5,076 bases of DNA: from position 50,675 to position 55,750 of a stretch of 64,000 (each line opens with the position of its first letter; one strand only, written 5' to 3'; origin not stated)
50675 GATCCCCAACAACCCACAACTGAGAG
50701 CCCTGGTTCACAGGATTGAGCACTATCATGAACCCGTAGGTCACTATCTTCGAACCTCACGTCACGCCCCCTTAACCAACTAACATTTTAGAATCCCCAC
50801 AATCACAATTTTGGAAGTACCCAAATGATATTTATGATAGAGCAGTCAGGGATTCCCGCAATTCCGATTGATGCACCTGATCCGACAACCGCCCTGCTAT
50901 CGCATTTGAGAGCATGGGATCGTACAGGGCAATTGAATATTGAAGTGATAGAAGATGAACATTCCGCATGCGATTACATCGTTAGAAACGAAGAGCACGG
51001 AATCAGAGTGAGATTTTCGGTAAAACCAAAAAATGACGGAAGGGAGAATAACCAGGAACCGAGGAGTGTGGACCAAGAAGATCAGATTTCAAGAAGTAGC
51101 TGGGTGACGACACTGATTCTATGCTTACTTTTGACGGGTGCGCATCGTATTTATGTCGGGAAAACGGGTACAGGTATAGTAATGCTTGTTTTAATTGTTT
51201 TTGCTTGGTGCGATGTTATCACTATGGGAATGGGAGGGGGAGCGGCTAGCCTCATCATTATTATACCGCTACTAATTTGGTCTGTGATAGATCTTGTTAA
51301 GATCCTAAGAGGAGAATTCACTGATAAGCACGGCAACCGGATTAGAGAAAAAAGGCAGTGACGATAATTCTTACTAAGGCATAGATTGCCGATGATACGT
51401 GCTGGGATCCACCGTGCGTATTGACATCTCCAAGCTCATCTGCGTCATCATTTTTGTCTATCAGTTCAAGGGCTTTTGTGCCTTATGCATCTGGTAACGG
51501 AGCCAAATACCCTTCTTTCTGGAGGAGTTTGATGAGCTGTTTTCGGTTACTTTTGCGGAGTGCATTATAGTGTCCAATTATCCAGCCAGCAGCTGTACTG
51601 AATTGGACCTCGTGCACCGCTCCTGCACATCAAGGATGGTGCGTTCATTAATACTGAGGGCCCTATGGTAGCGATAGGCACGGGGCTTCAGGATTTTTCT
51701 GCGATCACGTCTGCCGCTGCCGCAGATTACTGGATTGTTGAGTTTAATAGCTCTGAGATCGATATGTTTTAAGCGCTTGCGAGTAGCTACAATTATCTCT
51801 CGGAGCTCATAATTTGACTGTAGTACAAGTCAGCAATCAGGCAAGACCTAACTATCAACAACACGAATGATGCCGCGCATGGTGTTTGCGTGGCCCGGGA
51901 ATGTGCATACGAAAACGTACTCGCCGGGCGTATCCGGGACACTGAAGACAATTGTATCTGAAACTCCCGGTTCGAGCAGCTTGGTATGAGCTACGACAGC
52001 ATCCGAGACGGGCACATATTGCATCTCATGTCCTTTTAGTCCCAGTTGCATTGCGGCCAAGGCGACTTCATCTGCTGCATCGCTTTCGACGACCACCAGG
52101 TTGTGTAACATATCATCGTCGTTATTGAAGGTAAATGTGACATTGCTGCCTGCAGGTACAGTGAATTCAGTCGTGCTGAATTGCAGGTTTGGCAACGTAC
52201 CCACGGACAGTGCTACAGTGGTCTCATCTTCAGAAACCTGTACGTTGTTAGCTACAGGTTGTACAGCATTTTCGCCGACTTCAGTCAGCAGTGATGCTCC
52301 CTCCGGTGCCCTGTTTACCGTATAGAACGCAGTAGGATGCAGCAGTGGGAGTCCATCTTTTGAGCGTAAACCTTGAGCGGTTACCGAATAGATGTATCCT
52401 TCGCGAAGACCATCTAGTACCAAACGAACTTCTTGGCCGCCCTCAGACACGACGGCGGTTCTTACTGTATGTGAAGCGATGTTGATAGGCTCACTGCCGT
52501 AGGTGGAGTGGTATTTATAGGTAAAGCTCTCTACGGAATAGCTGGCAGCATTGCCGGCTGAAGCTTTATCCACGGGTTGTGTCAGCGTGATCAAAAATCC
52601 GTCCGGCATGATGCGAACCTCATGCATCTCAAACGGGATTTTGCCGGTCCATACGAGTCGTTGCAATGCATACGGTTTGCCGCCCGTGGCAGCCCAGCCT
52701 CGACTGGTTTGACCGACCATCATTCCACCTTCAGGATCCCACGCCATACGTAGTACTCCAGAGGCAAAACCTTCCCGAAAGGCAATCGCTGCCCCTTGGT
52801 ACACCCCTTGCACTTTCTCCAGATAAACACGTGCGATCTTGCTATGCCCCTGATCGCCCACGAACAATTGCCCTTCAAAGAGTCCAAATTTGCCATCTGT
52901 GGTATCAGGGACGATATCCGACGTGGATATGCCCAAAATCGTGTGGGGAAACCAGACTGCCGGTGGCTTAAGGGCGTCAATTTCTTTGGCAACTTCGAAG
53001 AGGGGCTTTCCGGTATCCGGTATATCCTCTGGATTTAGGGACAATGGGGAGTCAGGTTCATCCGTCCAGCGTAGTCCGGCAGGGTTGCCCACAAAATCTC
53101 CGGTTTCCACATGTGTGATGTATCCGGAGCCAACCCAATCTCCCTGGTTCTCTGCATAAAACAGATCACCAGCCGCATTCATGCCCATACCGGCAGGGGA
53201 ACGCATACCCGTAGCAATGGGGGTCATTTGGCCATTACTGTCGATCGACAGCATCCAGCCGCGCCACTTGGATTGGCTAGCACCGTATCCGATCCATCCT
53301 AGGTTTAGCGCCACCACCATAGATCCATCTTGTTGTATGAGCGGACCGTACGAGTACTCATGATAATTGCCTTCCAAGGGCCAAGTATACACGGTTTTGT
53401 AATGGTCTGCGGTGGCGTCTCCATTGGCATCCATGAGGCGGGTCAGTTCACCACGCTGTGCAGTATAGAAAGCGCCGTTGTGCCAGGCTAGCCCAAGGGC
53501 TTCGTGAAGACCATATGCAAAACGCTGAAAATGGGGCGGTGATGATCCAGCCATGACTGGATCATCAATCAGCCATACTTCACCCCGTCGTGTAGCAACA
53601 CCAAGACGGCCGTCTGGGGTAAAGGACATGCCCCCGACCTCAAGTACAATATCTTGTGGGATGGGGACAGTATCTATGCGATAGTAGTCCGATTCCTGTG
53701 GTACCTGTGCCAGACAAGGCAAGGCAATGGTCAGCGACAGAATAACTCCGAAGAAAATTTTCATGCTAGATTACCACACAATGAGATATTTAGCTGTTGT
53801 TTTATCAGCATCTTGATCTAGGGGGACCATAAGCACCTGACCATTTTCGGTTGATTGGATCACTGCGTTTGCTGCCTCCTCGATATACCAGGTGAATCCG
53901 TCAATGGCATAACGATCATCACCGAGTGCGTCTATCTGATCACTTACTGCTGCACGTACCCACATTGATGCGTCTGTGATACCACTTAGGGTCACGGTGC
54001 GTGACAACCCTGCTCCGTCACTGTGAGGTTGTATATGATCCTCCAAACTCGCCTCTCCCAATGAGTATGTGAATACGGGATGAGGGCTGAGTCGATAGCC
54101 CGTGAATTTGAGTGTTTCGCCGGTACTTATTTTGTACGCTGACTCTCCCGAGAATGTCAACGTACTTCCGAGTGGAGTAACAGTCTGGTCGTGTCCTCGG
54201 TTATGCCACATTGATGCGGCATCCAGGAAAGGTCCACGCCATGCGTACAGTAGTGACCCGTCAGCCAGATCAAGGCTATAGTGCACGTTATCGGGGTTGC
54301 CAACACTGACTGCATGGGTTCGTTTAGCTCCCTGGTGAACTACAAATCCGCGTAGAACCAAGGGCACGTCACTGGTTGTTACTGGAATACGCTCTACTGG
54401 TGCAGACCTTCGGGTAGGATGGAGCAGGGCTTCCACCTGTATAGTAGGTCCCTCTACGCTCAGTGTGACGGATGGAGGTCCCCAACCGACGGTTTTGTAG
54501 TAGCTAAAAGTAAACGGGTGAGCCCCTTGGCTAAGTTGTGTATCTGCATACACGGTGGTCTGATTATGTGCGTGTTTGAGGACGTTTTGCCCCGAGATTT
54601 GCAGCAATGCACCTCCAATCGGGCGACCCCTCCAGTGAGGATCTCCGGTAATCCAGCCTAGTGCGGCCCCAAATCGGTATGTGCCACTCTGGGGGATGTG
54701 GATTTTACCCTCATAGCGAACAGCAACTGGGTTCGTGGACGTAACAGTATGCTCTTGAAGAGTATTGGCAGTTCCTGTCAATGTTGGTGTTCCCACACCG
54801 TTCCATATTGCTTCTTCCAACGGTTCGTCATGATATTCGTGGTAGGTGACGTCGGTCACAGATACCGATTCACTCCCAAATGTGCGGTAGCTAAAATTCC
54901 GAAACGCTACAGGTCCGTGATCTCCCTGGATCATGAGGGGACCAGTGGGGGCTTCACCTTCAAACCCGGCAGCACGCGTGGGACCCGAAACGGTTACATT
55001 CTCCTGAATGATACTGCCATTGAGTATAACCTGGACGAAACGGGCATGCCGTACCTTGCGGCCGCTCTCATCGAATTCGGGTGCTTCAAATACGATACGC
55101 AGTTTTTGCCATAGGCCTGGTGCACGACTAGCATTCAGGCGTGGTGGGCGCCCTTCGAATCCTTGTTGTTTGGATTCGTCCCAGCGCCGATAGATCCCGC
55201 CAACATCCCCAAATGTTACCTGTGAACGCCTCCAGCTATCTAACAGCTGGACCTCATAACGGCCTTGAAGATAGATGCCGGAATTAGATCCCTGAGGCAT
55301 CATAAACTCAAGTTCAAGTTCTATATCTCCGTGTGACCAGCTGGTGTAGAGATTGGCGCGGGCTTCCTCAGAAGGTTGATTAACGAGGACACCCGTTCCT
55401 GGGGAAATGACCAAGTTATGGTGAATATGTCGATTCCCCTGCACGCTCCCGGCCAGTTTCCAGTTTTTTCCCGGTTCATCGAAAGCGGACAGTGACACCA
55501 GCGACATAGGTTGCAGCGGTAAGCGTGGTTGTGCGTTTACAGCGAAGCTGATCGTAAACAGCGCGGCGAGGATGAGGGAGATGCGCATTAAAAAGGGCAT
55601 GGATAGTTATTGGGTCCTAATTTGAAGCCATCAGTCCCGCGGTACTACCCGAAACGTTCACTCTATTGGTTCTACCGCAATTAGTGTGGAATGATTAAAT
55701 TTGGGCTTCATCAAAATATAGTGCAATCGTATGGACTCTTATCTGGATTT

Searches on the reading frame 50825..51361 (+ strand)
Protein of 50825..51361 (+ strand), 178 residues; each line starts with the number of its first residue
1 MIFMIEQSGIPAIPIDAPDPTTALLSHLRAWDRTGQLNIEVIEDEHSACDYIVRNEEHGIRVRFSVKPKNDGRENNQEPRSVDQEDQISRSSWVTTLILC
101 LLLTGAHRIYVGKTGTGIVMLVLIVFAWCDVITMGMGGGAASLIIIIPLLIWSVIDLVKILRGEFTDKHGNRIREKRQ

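Call 62: search_protein_families(library=pfam, proteins=[window:50825-51361:+], max_evalue=0.01)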
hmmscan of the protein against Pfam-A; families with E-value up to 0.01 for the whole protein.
window:50825-51361:+ (178 aa): 1 family
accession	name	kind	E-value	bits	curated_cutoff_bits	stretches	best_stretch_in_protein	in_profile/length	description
PF05154.21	TM2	-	2.3e-06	28.2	27.9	1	90-125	2-39/51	TM2 domain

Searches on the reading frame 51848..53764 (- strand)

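Call 8: search_protein_families(library=pfam, proteins=[window:51848-53764:-], max_evalue=0.001)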
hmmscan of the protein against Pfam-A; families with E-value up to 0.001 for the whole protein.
window:51848-53764:- (638 aa): 4 families
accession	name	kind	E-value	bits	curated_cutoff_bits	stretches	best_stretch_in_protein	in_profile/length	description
PF00127.26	Copper-bind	-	1.7e-11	44.9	21.2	1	526-635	11-98/99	Copper binding proteins, plastocyanin/azurin family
PF06525.17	SoxE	-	2.8e-07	30.6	21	1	534-628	41-130/149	Sulfocyanin (SoxE) domain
PF13473.12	Cupredoxin_1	-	3.2e-06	27.6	27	1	524-630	27-99/104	Cupredoxin-like domain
PF23500.1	DUF7133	-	6.4e-05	22.9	27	1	80-209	77-209/385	Domain of unknown function (DUF7133)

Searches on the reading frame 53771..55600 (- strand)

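Call 8: search_protein_families(library=pfam, proteins=[window:53771-55600:-], max_evalue=0.001)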
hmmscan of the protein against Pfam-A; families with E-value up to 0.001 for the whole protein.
window:53771-55600:- (609 aa): 1 family
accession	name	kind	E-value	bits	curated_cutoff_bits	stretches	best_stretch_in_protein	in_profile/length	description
PF06439.18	3keto-disac_hyd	-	6.6e-27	95.2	26.8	1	46-236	13-184/187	3-keto-disaccharide hydrolase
